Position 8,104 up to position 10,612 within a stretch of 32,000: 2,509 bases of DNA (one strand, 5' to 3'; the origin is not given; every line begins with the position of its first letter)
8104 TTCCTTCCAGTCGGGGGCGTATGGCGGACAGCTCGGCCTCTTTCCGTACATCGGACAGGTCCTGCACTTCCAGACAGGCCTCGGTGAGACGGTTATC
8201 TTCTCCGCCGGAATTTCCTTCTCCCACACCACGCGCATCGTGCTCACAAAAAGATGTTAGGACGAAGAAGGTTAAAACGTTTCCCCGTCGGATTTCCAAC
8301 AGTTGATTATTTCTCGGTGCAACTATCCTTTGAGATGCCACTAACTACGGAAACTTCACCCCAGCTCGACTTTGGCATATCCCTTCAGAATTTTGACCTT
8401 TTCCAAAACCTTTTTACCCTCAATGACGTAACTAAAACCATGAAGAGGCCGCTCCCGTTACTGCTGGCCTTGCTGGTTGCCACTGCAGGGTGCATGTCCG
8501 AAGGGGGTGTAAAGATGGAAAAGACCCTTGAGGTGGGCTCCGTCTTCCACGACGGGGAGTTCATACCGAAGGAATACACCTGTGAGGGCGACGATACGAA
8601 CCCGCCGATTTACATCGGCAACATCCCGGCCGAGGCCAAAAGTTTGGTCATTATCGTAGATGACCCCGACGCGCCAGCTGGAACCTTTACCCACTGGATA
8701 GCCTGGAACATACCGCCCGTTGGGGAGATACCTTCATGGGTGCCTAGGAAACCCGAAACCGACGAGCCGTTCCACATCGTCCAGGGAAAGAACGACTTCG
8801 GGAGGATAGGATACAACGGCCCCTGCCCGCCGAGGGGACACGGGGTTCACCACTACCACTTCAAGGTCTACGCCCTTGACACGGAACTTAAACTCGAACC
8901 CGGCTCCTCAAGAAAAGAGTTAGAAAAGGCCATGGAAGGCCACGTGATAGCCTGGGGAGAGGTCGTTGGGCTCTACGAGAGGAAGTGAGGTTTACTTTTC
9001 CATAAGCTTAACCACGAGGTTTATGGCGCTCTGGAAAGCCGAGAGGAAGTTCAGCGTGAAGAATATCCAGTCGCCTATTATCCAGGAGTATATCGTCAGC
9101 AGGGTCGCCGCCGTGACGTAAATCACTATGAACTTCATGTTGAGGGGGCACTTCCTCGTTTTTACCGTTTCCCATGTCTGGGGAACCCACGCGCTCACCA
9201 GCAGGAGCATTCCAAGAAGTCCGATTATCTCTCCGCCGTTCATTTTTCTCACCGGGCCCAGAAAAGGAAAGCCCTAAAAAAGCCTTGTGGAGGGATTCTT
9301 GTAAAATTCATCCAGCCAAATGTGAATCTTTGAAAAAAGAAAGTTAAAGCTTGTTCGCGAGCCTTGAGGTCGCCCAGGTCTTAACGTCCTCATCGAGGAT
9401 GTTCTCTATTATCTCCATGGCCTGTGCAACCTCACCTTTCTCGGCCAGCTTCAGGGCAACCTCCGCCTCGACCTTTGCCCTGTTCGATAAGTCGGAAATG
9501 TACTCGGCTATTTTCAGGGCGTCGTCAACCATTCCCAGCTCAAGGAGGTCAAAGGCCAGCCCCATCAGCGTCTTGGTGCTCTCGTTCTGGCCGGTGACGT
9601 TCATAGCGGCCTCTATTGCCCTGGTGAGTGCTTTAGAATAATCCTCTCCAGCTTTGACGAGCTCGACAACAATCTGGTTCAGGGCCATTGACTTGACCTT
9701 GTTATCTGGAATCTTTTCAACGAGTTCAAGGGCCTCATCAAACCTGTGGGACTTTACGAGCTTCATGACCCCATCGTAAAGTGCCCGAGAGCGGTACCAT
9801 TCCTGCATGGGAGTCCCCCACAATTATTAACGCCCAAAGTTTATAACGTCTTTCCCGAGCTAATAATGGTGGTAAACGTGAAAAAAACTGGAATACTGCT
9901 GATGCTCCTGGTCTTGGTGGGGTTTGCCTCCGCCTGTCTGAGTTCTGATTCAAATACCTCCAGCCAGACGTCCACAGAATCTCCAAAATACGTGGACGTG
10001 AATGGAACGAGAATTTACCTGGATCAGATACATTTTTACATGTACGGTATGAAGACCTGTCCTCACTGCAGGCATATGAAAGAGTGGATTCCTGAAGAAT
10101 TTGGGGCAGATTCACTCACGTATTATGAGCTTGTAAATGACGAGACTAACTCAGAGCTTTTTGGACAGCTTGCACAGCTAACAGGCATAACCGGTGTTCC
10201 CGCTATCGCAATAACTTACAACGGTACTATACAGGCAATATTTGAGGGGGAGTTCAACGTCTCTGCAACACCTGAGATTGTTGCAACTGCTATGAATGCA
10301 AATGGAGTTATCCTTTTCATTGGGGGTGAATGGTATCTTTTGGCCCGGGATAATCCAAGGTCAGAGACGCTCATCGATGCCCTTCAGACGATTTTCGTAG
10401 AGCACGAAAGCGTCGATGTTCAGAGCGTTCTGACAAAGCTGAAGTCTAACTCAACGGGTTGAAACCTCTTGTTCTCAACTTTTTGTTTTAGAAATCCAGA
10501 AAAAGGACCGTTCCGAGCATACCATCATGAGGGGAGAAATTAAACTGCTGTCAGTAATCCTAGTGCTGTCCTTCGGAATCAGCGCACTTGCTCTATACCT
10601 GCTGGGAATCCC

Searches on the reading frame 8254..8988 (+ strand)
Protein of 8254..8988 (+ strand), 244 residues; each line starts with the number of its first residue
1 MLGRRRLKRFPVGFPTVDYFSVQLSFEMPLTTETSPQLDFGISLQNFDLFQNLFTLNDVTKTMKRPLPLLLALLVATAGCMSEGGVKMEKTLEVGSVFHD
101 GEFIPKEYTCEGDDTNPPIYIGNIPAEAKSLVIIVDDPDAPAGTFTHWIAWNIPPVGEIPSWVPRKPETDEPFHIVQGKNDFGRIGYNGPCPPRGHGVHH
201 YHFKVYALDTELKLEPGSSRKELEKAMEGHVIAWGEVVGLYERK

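Call 65: search_protein_families(library=pfam, proteins=[window:8254-8988:+], max_evalue=0.01)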
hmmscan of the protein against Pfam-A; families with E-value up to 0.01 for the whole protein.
window:8254-8988:+ (244 aa): 1 family
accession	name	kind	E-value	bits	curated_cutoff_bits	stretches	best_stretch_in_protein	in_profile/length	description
PF01161.25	PBP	-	1.5e-42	145.6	24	1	104-241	2-135/135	Phosphatidylethanolamine-binding protein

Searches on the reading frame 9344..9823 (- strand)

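Call 65: search_protein_families(library=pfam, proteins=[window:9344-9823:-], max_evalue=0.01)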
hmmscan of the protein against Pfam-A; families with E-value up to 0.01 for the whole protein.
window:9344-9823:- (159 aa): 4 families
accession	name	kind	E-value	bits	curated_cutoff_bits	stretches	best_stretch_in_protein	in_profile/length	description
PF24603.1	TPR_30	-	1.3e-05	26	29.7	0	87-145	9-67/100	Tetratricopeptide repeat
PF14559.12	TPR_19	-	0.00015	22.5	25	0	93-148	1-57/68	Tetratricopeptide repeat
PF20308.4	TPR-S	-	0.0014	19.6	27.6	0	100-150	3-54/102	Tetratricopeptide Repeats-Sensor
PF23354.1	TPR_NUP160_120_M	-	0.0049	16.7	27.2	0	24-59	141-176/265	NUP160/120 middle TPR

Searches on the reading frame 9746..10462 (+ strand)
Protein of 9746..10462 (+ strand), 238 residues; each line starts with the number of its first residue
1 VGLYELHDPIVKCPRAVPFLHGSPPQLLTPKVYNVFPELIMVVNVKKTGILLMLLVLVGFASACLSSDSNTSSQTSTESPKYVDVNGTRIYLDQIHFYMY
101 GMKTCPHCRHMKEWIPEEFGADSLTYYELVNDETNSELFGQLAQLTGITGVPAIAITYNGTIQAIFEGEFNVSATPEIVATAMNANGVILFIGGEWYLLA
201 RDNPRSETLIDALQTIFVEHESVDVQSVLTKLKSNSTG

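Call 65: search_protein_families(library=pfam, proteins=[window:9746-10462:+], max_evalue=0.01)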
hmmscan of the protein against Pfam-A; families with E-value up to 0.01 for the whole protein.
window:9746-10462:+ (238 aa): 2 families
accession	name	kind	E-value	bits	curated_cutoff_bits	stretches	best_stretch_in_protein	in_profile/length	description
PF00462.30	Glutaredoxin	-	5.9e-05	23.6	22.9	1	99-156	3-55/60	Glutaredoxin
PF13098.12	Thioredoxin_2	-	0.002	18.9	27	1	97-169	9-94/104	Thioredoxin-like domain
